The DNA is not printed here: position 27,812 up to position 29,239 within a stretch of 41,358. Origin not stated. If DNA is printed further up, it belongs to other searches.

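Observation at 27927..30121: Radical SAM / HExxH peptidase / Cys-Pro-Gly repeat peptide operon: candidate undescribed RiPP pathway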

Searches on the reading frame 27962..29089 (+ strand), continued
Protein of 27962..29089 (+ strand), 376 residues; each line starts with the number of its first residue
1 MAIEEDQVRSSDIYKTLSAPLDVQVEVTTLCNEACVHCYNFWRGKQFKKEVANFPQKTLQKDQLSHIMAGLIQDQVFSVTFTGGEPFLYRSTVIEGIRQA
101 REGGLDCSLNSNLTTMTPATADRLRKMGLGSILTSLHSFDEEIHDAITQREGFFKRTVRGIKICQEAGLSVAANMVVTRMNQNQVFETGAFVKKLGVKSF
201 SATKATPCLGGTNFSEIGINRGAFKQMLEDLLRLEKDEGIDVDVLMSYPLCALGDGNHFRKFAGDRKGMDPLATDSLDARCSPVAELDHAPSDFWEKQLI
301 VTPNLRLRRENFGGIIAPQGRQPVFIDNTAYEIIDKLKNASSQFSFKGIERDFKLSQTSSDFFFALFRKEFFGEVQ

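Call 21: search_protein_families(library=ncbifam, proteins=[P0013, P0045, P0093, L003:6361-6501:+, L004:1728-1847:+, L008:6358-6495:+, L010:1571-1786:+, L002:2746-3027:+], max_evalue=1)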
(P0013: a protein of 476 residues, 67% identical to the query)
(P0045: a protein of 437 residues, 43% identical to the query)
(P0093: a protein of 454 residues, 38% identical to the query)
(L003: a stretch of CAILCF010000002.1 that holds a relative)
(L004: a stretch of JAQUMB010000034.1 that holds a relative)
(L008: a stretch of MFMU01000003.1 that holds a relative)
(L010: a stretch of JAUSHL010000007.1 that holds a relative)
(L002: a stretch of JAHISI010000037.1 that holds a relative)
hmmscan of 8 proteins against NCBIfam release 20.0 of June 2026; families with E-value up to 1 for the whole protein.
P0013 (476 aa): 87 families (the best 25 are shown)
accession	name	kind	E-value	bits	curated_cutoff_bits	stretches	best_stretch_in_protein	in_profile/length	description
TIGR04055.1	rSAM_NirJ2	equivalog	1.2e-43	149.9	500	1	48-362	5-309/326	putative heme d1 biosynthesis radical SAM protein NirJ2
TIGR04545.1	rSAM_ahbD_hemeb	equivalog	9.6e-37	127.2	500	2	47-260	4-208/339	heme b synthase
TIGR04303.1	GeoRSP_rSAM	equivalog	5.1e-34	118.3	400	1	39-368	1-319/325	GeoRSP system radical SAM/SPASM protein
TIGR04347.1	pseudo_SAM_Halo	equivalog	2.9e-31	109.1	525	2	47-268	42-256/390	TIGR04347 family pseudo-SAM/SPASM protein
TIGR04051.1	rSAM_NirJ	equivalog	1.1e-28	100.2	515.45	2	50-222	9-171/354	heme d1 biosynthesis radical SAM protein NirJ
TIGR04053.2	TIGR04053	equivalog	6.9e-27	94.6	395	2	40-225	5-184/366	TIGR04053 family radical SAM/SPASM domain-containing protein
TIGR02668.1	moaA_archaeal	equivalog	7.8e-27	94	325.25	1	44-317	11-275/303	GTP 3',8-cyclase MoaA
TIGR04054.1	rSAM_NirJ1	equivalog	5.1e-25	87.9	650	2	45-220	38-203/387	putative heme d1 biosynthesis radical SAM protein NirJ1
TIGR04546.1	rSAM_ahbC_deAc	equivalog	7.7e-25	87.5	650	2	46-218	42-204/390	12,18-didecarboxysiroheme deacetylase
TIGR03962.1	mycofact_rSAM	equivalog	9.3e-25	87.5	265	1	35-364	4-321/339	mycofactocin radical SAM maturase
NF050035.1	rSAM_WgK_link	exception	9.4e-24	84.1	650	2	39-259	5-215/367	radical SAM/SPASM peptide maturase WgkB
NF045574.1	sacti_mat_StsB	exception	3.9e-23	82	625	1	48-358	101-397/466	StsB family radical SAM/SPASM domain sactipeptide maturase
NF012164.0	AlbA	equivalog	7.7e-23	80.6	850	1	40-358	110-413/442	subtilosin maturase AlbA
TIGR02666.1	moaA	equivalog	2.6e-22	79.3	284.05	1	45-218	12-184/336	GTP 3',8-cyclase MoaA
NF001199.0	PRK00164.2-1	equivalog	2.7e-22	79.3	231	1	45-216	14-177/308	GTP 3',8-cyclase MoaA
TIGR02109.1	PQQ_syn_pqqE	equivalog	5.7e-18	65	381.35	2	38-218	2-173/358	pyrroloquinoline quinone biosynthesis protein PqqE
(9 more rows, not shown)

P0045 (437 aa): 102 families (the best 25 are shown)
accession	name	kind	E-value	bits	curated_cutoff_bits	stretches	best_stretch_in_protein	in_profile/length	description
TIGR04303.1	GeoRSP_rSAM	equivalog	6.7e-32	111.3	400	1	6-330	1-322/325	GeoRSP system radical SAM/SPASM protein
TIGR04545.1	rSAM_ahbD_hemeb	equivalog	9.3e-30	104.2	500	2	13-181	3-169/339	heme b synthase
TIGR04055.1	rSAM_NirJ2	equivalog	8.6e-29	101.1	500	1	15-327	5-317/326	putative heme d1 biosynthesis radical SAM protein NirJ2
TIGR02109.1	PQQ_syn_pqqE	equivalog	1.5e-27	96.5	381.35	1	5-335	2-334/358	pyrroloquinoline quinone biosynthesis protein PqqE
TIGR04051.1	rSAM_NirJ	equivalog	9.9e-26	90.5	515.45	2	14-168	6-157/354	heme d1 biosynthesis radical SAM protein NirJ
TIGR03962.1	mycofact_rSAM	equivalog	9.4e-25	87.5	265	1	2-322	4-320/339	mycofactocin radical SAM maturase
TIGR04347.1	pseudo_SAM_Halo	equivalog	6.1e-24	85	525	2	13-182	41-207/390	TIGR04347 family pseudo-SAM/SPASM protein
TIGR04053.2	TIGR04053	equivalog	9e-24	84.4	395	2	7-183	5-182/366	TIGR04053 family radical SAM/SPASM domain-containing protein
TIGR04250.1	SCM_rSAM_ScmE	equivalog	3.2e-23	82.2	400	1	9-317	2-329/358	SynChlorMet cassette radical SAM/SPASM protein ScmE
TIGR04546.1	rSAM_ahbC_deAc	equivalog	1.3e-22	80.2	650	2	13-167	42-193/390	12,18-didecarboxysiroheme deacetylase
TIGR04103.1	rSAM_nif11_3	equivalog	2.1e-22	79.3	725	1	14-331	9-341/412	nif11-class peptide radical SAM maturase 3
TIGR04054.1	rSAM_NirJ1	equivalog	8.6e-21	74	650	2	12-168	38-191/387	putative heme d1 biosynthesis radical SAM protein NirJ1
TIGR04340.1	rSAM_ACGX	hypoth_equivalog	1.1e-20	74.2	400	2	11-202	4-196/341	radical SAM/SPASM domain protein, ACGX system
NF012164.0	AlbA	equivalog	1.5e-20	73.1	850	1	8-315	111-411/442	subtilosin maturase AlbA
TIGR04133.1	rSAM_w_lipo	hypoth_equivalog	3.4e-20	72.3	425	1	14-314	28-330/350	TIGR04133 family radical SAM/SPASM protein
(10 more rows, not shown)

P0093 (454 aa): 82 families (the best 25 are shown)
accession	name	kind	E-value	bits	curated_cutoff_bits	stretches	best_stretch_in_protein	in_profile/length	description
TIGR04545.1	rSAM_ahbD_hemeb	equivalog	8.2e-32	111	500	1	11-336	2-336/339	heme b synthase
TIGR04303.1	GeoRSP_rSAM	equivalog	7e-31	108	400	1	5-334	1-323/325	GeoRSP system radical SAM/SPASM protein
TIGR04055.1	rSAM_NirJ2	equivalog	8.1e-28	97.9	500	1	16-331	7-318/326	putative heme d1 biosynthesis radical SAM protein NirJ2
TIGR04053.2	TIGR04053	equivalog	1e-26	94.1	395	2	6-184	5-181/366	TIGR04053 family radical SAM/SPASM domain-containing protein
NF050035.1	rSAM_WgK_link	exception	2.4e-25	89.3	650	2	2-201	2-196/367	radical SAM/SPASM peptide maturase WgkB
TIGR04340.1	rSAM_ACGX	hypoth_equivalog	3.9e-22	78.9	400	2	11-213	5-203/341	radical SAM/SPASM domain protein, ACGX system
TIGR04054.1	rSAM_NirJ1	equivalog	9.8e-21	73.8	650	1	10-333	37-378/387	putative heme d1 biosynthesis radical SAM protein NirJ1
TIGR02109.1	PQQ_syn_pqqE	equivalog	6.6e-20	71.4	381.35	2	4-184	2-177/358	pyrroloquinoline quinone biosynthesis protein PqqE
TIGR04347.1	pseudo_SAM_Halo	equivalog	1.8e-19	70.3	525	1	8-215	38-238/390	TIGR04347 family pseudo-SAM/SPASM protein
TIGR04051.1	rSAM_NirJ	equivalog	2.7e-19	69.4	515.45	2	14-182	7-169/354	heme d1 biosynthesis radical SAM protein NirJ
TIGR03962.1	mycofact_rSAM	equivalog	2.8e-19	69.5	265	1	3-333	6-329/339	mycofactocin radical SAM maturase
NF041298.1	rSAM_mat_DynA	equivalog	6.5e-19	68.1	450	1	18-334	10-338/356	dynobactin maturation radical SAM/SPASM protein DynA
NF047865.1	rSAM_PapB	equivalog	9.8e-19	67.7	340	1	13-330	7-329/330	PapB family radical SAM/SPASM ranthipeptide maturase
TIGR04133.1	rSAM_w_lipo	hypoth_equivalog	2.2e-18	66.3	425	1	18-316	33-330/350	TIGR04133 family radical SAM/SPASM protein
NF045574.1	sacti_mat_StsB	exception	2.6e-18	66.1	625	1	14-323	101-401/466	StsB family radical SAM/SPASM domain sactipeptide maturase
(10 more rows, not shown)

L003:6361-6501:+ (46 aa): 1 family
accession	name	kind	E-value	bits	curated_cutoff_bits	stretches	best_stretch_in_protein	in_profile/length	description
NF010667.0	PRK14064.1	equivalog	0.12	12.8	134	1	3-27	12-36/75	exodeoxyribonuclease VII small subunit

L004:1728-1847:+ (39 aa): 0 families

L008:6358-6495:+ (45 aa): 0 families

L010:1571-1786:+ (71 aa): 1 family
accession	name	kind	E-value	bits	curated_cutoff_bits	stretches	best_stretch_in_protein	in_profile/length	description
NF047642.1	LB_289_fam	equivalog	0.19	12.1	80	1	2-22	43-63/106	LB_289 family protein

L002:2746-3027:+ (93 aa): 0 families

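Call 39: predict_structure(alignment_id=A3)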
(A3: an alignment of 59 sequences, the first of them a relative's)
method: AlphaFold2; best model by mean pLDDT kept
length: 454 residues; sequences in the alignment: 59
mean_pLDDT: 90.4   pTM: 0.90
mean pLDDT of the five models: 90.4, 89.9, 89.3, 89.3, 88.5
residues with pLDDT >= 90: 336; 70-90: 84; 50-70: 16; < 50: 18
segments of 3 or more residues with pLDDT < 50: 1-10, 45-52
pLDDT, mean of each block of 10 residues (from residue 1): 39 89 96 86 51 73 98 98 95 97 97 97 97 98 97 98 97 97 98 97 82 77 95 98 92 90 89 96 92 97 96 89 89 86 84 90 78 95 95 93 95 92 94 91 94 92
secondary structure, 60 per line:
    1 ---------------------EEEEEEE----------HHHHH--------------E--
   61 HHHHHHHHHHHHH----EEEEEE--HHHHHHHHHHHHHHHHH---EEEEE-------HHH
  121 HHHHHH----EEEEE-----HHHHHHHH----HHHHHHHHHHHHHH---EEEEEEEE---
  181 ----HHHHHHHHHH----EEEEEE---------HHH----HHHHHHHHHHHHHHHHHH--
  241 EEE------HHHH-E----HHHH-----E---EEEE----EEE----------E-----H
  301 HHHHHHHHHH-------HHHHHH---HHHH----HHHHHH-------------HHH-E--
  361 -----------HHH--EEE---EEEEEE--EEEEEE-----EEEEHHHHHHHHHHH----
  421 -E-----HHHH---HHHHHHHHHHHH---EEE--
elements in order: E22-28 H39-43 H61-73 E78-83 H86-102 E106-110 H118-126 E131-135 H141-148 H153-166 E170-177 H185-194 E199-204 H221-238 E241-243 H250-253 H260-263 E273-276 E281-283 H300-310 H318-323 H327-330 H335-340 E377-379 E383-388 E391-396 E402-405 H406-416 H428-431 H435-446 E450-452

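Call 45: fold_search(model_id=the predicted structure, library=pdb)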
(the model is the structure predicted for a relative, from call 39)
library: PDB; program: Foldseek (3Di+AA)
matches with E <= 10: 1901; with E <= 0.001: 271
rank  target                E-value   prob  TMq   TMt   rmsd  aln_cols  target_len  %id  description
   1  6efn                  4.9e-17  1.00  0.51  0.60   5.0       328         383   22  Structure of a RiPP maturase, SkfB (released 2018-10-24)
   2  5v1q_A                1.1e-15  1.00  0.59  0.62   4.4       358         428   18  Crystal structure of Streptococcus suis SuiB (released 2017-08-30)
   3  5v1s_A                1.7e-15  1.00  0.58  0.62   4.9       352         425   18  Crystal structure of Streptococcus suis SuiB bound to S-adenosylmethionine (released 2017-08-30)
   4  5v1q_B                2.6e-15  1.00  0.60  0.62   4.5       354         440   18  Crystal structure of Streptococcus suis SuiB (released 2017-08-30)
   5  4k37_B                4.3e-15  1.00  0.57  0.69   4.7       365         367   18  Native anSMEcpe with bound AdoMet (released 2013-05-08)
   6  4k37_A                1.3e-14  1.00  0.56  0.69   5.0       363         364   18  Native anSMEcpe with bound AdoMet (released 2013-05-08)
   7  5v1t_A                1.4e-14  1.00  0.61  0.62   4.4       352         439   18  Crystal structure of Streptococcus suis SuiB bound to precursor peptide SuiA (released 2017-08-30)
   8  4k38_A                1.6e-14  1.00  0.56  0.68   4.9       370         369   19  Native anSMEcpe with bound AdoMet and Kp18Cys peptide (released 2013-05-08)
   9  4k39_A                1.8e-14  1.00  0.55  0.67   5.2       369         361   19  Native anSMEcpe with bound AdoMet and Cp18Cys peptide (released 2013-05-08)
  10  5v1s_B                2.9e-14  1.00  0.57  0.61   4.8       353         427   17  Crystal structure of Streptococcus suis SuiB bound to S-adenosylmethionine (released 2017-08-30)
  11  4k38_B                5.0e-14  1.00  0.57  0.69   4.9       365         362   19  Native anSMEcpe with bound AdoMet and Kp18Cys peptide (released 2013-05-08)
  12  4k36_A                5.3e-14  1.00  0.56  0.65   5.1       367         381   19  His6 tagged anSMEcpe with bound AdoMet (released 2013-05-08)
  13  4k36_B                6.3e-14  1.00  0.57  0.70   4.7       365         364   18  His6 tagged anSMEcpe with bound AdoMet (released 2013-05-08)
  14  4k39_B                7.4e-14  1.00  0.55  0.69   4.6       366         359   18  Native anSMEcpe with bound AdoMet and Cp18Cys peptide (released 2013-05-08)
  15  6c8v                  7.9e-14  1.00  0.52  0.74   5.0       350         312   19  X-ray structure of PqqE from Methylobacterium extorquens (released 2018-02-14)
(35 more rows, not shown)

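Call 53: find_encoding_contigs(protein=P0002, flank=3000, max_places=3)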
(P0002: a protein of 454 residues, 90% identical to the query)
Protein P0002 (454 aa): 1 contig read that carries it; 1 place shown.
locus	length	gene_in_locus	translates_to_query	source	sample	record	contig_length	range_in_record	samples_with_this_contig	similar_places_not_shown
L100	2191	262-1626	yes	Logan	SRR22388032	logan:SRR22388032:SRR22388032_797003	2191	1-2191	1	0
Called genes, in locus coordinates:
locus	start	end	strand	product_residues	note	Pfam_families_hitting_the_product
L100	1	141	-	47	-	?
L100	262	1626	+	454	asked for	PF04055:Radical_SAM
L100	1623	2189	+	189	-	?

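Call 54: find_encoding_contigs(protein=P0005, flank=4000, max_places=3)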
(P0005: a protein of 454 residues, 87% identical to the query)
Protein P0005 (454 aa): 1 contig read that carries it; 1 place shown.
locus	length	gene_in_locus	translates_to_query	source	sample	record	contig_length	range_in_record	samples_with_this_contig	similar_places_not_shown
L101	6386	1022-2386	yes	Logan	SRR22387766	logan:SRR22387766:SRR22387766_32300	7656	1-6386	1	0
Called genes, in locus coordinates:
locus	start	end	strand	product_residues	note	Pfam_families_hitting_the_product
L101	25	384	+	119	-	PF01258:zf-dskA_traR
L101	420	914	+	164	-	PF01862:PvlArgDC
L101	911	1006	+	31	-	-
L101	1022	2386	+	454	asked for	PF04055:Radical_SAM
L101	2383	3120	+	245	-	PF13485:Peptidase_MA_2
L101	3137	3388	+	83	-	-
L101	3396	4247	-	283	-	-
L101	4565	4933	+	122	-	-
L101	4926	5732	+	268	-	-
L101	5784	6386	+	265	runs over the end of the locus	-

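Call 61: find_encoding_contigs(protein=P0033, flank=2500, max_places=2)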
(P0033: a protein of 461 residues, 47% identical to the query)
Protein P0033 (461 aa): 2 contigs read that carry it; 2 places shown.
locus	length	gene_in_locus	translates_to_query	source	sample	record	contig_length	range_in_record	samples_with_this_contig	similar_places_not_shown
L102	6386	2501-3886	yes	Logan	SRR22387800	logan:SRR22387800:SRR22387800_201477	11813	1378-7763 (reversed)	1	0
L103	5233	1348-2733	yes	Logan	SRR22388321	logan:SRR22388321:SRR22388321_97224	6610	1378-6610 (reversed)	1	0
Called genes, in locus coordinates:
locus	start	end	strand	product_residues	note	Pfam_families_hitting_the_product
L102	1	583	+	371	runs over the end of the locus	PF01168:Ala_racemase_N, PF02784:Orn_Arg_deC_N, PF00278:Orn_DAP_Arg_deC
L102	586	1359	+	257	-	PF01234:NNMT_PNMT_TEMT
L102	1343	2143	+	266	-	-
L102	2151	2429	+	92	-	-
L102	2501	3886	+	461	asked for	PF04055:Radical_SAM, PF13353:Fer4_12 (weak), PF13186:SPASM (weak)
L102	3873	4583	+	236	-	PF13485:Peptidase_MA_2 (weak)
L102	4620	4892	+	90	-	-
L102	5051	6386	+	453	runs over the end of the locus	PF00512:HisKA, PF02518:HATPase_c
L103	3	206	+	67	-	?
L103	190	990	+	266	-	-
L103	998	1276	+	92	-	-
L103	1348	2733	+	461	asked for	PF04055:Radical_SAM, PF13353:Fer4_12 (weak), PF13186:SPASM (weak)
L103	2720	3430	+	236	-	PF13485:Peptidase_MA_2 (weak)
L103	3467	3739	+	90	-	-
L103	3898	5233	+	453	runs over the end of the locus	PF00512:HisKA, PF02518:HATPase_c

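Call 62: find_encoding_contigs(protein=P0093, flank=2500, max_places=2)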
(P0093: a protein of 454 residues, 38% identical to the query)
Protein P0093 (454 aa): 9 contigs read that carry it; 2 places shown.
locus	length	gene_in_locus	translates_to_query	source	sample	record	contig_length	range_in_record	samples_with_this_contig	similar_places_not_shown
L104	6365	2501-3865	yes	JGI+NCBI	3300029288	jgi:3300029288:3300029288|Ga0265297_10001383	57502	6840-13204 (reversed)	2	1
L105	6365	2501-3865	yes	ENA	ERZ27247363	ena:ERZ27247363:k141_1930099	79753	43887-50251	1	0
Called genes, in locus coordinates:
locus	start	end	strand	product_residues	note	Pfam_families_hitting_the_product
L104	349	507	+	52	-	PF00471:Ribosomal_L33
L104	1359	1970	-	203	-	-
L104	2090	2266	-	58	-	-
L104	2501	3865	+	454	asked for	PF04055:Radical_SAM, PF13353:Fer4_12 (weak), PF13186:SPASM (weak)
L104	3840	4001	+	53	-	-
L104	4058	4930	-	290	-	-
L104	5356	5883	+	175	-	-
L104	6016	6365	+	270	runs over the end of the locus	PF01177:Asp_Glu_race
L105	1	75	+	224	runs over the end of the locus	-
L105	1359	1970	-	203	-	-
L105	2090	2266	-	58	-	-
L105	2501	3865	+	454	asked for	PF04055:Radical_SAM, PF13353:Fer4_12 (weak), PF13186:SPASM (weak)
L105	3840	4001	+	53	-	-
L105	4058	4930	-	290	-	-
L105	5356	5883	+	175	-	-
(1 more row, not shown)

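Call 63: find_encoding_contigs(protein=P0089, flank=2500, max_places=2)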
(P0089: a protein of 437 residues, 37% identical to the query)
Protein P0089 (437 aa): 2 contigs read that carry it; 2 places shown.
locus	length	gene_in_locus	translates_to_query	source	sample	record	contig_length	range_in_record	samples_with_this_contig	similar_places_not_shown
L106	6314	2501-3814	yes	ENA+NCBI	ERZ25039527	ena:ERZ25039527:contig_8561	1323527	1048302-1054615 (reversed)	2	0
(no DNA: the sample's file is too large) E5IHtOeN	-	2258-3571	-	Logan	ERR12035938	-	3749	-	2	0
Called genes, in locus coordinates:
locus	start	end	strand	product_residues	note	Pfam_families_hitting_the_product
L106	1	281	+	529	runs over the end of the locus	-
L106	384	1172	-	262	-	PF01978:TrmB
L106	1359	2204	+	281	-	-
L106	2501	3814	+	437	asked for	PF04055:Radical_SAM, PF13353:Fer4_12 (weak)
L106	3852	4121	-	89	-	-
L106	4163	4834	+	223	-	-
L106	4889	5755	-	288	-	PF03109:ABC1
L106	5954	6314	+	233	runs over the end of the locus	-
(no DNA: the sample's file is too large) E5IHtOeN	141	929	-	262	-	PF01978:TrmB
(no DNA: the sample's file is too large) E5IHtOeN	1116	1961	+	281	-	-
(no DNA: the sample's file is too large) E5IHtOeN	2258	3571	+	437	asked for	PF04055:Radical_SAM, PF13353:Fer4_12 (weak)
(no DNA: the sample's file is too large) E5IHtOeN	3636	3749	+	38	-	?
